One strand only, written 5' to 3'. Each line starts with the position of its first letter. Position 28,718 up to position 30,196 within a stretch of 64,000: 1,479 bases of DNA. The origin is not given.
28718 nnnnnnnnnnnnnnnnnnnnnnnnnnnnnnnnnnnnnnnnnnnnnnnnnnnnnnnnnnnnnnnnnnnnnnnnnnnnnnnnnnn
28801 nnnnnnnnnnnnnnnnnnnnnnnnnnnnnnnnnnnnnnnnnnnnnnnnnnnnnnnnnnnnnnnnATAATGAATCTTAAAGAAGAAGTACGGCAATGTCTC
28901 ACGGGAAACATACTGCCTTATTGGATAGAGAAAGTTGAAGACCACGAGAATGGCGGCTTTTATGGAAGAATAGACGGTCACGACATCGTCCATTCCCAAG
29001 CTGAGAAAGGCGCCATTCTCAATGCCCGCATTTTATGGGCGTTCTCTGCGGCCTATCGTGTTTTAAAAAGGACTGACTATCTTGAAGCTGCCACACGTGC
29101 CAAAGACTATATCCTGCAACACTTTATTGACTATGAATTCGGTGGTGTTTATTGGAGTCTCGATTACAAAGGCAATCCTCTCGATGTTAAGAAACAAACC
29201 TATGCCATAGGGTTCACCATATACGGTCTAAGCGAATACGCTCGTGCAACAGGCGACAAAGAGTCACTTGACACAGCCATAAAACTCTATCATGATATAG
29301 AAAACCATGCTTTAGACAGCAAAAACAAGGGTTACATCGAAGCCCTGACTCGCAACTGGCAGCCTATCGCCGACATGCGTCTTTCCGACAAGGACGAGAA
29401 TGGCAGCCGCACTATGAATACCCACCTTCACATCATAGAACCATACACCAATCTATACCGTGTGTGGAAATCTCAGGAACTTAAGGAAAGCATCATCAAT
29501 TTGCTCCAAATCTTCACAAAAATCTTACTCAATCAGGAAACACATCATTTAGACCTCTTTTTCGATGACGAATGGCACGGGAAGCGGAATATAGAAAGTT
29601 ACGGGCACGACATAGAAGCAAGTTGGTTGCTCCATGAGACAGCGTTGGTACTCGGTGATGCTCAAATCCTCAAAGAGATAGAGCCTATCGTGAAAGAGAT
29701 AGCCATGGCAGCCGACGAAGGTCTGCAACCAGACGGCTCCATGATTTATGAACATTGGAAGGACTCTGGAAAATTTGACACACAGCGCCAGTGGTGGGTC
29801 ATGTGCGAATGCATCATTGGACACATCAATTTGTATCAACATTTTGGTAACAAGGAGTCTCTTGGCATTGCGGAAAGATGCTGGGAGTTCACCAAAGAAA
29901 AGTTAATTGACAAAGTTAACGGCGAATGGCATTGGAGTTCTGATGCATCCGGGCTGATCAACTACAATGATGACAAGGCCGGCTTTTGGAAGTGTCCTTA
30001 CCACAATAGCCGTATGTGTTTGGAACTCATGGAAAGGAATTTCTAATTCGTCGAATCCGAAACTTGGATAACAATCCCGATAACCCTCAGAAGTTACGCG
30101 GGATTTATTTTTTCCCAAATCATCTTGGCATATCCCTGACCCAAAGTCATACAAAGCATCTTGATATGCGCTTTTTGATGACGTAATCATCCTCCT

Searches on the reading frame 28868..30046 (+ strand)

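Call 31: search_protein_families(library=pfam, proteins=[window:28868-30046:+], max_evalue=0.00001)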
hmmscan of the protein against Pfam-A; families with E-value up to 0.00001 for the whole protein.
window:28868-30046:+ (392 aa): 2 families
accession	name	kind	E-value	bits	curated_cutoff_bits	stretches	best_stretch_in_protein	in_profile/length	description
PF07221.17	GlcNAc_2-epim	-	1.3e-32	113.9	23.4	1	30-375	1-340/347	N-acylglucosamine 2-epimerase (GlcNAc 2-epimerase)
PF07944.18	Beta-AFase-like_GH127_cat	-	6.7e-06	25.8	24.9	0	58-147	183-261/376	Beta-L-arabinofuranosidase, GH127 catalytic domain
